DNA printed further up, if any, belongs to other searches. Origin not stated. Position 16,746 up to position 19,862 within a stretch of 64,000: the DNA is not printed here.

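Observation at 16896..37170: All surface-exposed flagellar axial proteins are enlarged together in one cluster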

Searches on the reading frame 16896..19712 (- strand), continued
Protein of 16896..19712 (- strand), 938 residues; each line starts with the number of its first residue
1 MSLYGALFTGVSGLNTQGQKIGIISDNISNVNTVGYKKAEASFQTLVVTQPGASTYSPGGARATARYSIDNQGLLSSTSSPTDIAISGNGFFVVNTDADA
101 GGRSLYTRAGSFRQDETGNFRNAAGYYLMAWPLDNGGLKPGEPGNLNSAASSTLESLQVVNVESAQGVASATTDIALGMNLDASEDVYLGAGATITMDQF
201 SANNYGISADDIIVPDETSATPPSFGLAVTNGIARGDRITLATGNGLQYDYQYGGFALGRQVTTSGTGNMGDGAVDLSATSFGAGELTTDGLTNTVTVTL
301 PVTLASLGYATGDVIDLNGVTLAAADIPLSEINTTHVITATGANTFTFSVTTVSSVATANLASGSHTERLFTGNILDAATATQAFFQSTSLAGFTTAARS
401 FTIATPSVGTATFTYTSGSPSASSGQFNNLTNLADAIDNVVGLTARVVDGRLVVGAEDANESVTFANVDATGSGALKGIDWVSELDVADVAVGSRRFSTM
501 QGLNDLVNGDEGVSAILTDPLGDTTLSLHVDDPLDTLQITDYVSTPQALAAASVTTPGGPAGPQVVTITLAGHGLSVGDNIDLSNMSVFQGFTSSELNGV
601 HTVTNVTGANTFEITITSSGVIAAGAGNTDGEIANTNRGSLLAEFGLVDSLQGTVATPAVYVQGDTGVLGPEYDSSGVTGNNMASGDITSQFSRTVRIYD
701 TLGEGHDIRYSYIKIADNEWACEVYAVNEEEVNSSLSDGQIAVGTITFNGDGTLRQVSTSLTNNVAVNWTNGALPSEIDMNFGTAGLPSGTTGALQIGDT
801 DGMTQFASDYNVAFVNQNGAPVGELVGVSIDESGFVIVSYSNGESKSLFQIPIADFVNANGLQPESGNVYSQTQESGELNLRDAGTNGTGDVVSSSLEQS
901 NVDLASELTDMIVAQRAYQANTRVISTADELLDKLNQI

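Call 35: search_solved_structures(query=A1, max_evalue=0.01, show_alignments=2)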
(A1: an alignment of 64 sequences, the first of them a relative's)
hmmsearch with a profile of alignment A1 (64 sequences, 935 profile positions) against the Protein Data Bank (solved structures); distinct sequences matched with E-value up to 0.01: 26.
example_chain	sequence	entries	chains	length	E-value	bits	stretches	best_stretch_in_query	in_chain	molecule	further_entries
5jxl_A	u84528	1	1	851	1.1e-66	228.8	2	589-935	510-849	flagellar hook protein FlgE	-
6jzt_A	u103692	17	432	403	1.6e-58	201.7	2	692-934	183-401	Flagellar hook protein FlgE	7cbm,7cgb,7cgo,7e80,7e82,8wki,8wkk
3a69_A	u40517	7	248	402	1.7e-58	201.7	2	692-934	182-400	Flagellar hook protein flgE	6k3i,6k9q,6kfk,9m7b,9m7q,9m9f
8z5u_D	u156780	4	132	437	9.5e-51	176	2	690-934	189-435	Flagellar hook protein FlgE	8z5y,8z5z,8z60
9yee_Ce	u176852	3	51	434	1.1e-47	165.9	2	690-934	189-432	Flagellar hook protein FlgE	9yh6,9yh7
5wrh_A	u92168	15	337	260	4.4e-42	147.3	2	823-935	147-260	Flagellar basal-body rod protein FlgG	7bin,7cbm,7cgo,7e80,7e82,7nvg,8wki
6jzr_A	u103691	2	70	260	5.4e-42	147.1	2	823-935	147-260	Flagellar basal-body rod protein FlgG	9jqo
1wlg_A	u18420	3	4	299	4.2e-37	130.9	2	692-902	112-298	Flagellar hook protein flgE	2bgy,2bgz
9yee_Ba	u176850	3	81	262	6.3e-37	130.3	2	822-934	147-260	Flagellar basal-body rod protein FlgG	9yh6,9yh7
5az4_A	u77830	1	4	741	8.8e-37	129.8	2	590-902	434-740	Flagellar hook subunit protein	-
8z5u_A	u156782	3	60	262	5.7e-36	127.1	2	822-934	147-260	Flagellar basal-body rod protein FlgG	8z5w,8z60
5npy_A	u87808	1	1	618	4.7e-32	114.2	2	811-931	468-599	Flagellar basal body protein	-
6ndx_B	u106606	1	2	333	1.5e-29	105.8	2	685-897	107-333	Flagellar hook protein FlgE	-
9wwj_L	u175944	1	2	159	2.5e-20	75.4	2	806-897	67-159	Flagellar hook protein FlgE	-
6jf2_A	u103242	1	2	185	7.4e-20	73.8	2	60-129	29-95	Flagellar basal-body rod protein FlgG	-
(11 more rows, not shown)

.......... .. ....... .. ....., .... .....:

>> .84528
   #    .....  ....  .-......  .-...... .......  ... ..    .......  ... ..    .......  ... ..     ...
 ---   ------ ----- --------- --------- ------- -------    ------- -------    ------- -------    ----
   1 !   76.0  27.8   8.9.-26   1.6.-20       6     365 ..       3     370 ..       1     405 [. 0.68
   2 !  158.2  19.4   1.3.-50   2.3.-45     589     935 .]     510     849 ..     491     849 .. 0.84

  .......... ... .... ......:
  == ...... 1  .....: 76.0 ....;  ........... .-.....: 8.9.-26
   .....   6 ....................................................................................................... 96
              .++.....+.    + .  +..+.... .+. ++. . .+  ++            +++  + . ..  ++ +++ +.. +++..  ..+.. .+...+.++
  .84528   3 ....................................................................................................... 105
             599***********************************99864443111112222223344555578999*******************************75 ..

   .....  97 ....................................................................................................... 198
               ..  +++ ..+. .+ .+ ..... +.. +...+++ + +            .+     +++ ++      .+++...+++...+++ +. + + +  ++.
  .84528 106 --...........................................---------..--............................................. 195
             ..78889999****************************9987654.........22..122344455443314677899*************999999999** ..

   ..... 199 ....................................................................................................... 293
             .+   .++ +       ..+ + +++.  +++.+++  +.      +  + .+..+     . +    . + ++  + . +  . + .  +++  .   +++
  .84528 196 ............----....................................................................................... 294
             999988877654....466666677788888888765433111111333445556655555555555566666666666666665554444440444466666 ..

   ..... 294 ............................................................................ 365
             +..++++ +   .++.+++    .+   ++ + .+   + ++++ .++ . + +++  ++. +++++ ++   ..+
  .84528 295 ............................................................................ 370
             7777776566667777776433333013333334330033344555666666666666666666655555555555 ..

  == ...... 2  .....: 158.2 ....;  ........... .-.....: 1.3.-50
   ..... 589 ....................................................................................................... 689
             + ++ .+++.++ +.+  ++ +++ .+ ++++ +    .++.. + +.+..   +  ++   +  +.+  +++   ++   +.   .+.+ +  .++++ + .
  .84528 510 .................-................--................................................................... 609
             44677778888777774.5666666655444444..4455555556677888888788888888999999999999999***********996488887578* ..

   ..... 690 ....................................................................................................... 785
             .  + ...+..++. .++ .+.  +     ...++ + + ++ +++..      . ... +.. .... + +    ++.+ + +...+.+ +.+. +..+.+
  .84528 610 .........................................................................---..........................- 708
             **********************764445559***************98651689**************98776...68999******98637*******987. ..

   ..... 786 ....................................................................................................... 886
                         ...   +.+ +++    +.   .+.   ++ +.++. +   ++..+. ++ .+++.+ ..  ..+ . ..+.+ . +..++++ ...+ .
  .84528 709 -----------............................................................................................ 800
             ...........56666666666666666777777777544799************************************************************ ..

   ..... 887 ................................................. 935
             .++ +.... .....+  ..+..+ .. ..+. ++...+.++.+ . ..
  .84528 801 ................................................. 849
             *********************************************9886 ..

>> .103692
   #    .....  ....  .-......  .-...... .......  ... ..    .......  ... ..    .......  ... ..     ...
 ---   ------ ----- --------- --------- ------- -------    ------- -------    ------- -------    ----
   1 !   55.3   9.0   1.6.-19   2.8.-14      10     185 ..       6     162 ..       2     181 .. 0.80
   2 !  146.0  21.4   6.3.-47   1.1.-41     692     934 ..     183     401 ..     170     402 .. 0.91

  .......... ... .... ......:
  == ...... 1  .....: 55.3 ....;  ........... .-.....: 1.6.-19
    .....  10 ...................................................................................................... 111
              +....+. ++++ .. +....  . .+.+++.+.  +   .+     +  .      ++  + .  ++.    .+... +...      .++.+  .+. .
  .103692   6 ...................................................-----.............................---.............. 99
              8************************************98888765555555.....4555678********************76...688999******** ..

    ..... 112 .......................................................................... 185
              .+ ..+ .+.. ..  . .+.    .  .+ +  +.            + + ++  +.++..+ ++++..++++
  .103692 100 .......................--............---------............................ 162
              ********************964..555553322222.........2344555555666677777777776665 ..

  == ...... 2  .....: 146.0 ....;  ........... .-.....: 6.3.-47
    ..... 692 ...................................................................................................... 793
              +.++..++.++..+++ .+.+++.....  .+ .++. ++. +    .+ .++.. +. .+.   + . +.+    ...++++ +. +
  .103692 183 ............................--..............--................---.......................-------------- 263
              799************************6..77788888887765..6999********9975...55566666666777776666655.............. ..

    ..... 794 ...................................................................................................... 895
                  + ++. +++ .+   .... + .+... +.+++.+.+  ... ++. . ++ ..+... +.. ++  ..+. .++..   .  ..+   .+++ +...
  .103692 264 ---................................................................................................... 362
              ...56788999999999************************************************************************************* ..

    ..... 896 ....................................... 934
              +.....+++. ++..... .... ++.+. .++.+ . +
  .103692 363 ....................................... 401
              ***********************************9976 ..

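Call 36: find_encoding_contigs(protein=P0001, flank=2000, max_places=3)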
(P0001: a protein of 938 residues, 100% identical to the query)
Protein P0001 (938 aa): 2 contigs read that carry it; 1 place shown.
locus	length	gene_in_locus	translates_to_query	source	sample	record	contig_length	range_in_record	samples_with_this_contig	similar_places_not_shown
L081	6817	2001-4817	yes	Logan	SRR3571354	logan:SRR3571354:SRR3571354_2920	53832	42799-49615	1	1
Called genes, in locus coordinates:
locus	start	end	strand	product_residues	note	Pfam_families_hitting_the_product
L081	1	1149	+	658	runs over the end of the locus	PF02120:Flg_hook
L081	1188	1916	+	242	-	PF03963:FlgD, PF13861:FLgD_tudor, PF13860:FlgD_ig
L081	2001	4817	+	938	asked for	PF00460:Flg_bb_rod, PF22692:LlgE_F_G_D1, PF07559:FlgE_D2, PF06429:Flg_bbr_C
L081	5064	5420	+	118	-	PF10877:DUF2671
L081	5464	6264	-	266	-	PF00149:Metallophos, PF13277:YmdB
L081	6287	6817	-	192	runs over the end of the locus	PF01812:5-FTHF_cyc-lig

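Call 57: fold_search(model_id=the predicted structure, library=viral)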
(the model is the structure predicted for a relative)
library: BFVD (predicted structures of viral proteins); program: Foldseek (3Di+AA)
matches with E <= 10: 879; with E <= 0.001: 80
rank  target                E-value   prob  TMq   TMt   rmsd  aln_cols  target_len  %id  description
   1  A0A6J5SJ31            8.6e-09  1.00  0.08  0.12  34.5       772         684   12  Uncharacterized protein [uncultured Caudovirales phage]
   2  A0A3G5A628            1.1e-08  1.00  0.11  0.16  30.2       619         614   11  Putative minor capsid protein (Fragment) [Harvfovirus sp.]
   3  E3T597                1.4e-08  1.00  0.11  0.14  31.9       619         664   11  Uncharacterized protein [Cafeteria roenbergensis virus (strain BV-PW1)]
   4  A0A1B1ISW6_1          3.9e-08  0.99  0.10  0.10  34.4       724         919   13  (no name in the UniProt tables at hand)
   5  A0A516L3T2            4.1e-08  1.00  0.08  0.12  22.9       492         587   14  (no name in the UniProt tables at hand)
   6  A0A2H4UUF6            5.9e-08  0.99  0.11  0.12  37.0       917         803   10  Uncharacterized protein [Bodo saltans virus]
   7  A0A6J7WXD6            9.4e-08  0.91  0.10  0.09  43.6      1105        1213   11  Uncharacterized protein [uncultured Caudovirales phage]
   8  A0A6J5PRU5            9.9e-08  0.99  0.10  0.12  34.0       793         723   12  Uncharacterized protein [uncultured Caudovirales phage]
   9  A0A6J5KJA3            1.1e-07  0.84  0.08  0.06  51.0      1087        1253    9  Uncharacterized protein [uncultured Caudovirales phage]
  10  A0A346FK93            2.9e-07  0.99  0.10  0.10  29.0       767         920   11  Endosialidase [Synechococcus virus S-PRM1]
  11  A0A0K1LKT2            4.5e-07  0.87  0.09  0.11  33.8       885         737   12  Uncharacterized protein [Rhodobacter phage RcTitan]
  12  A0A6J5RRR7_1          1.5e-06  0.47  0.07  0.07  55.2      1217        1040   10  Peptidase S74 domain-containing protein [uncultured Caudovirales phage]
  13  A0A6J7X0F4            1.6e-06  0.69  0.09  0.06  38.2      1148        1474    9  Virion structural protein [uncultured Caudovirales phage]
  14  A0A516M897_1          1.6e-06  0.54  0.08  0.08  38.1      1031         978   11  (no name in the UniProt tables at hand)
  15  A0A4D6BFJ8            1.9e-06  0.97  0.10  0.13  38.9       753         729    9  (no name in the UniProt tables at hand)
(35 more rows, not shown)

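Call 77: search_protein_families(library=phrogs, proteins=[window:16896-19712:-], max_evalue=0.01)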
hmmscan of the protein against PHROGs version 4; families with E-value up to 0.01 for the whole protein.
window:16896-19712:- (938 aa): 0 families
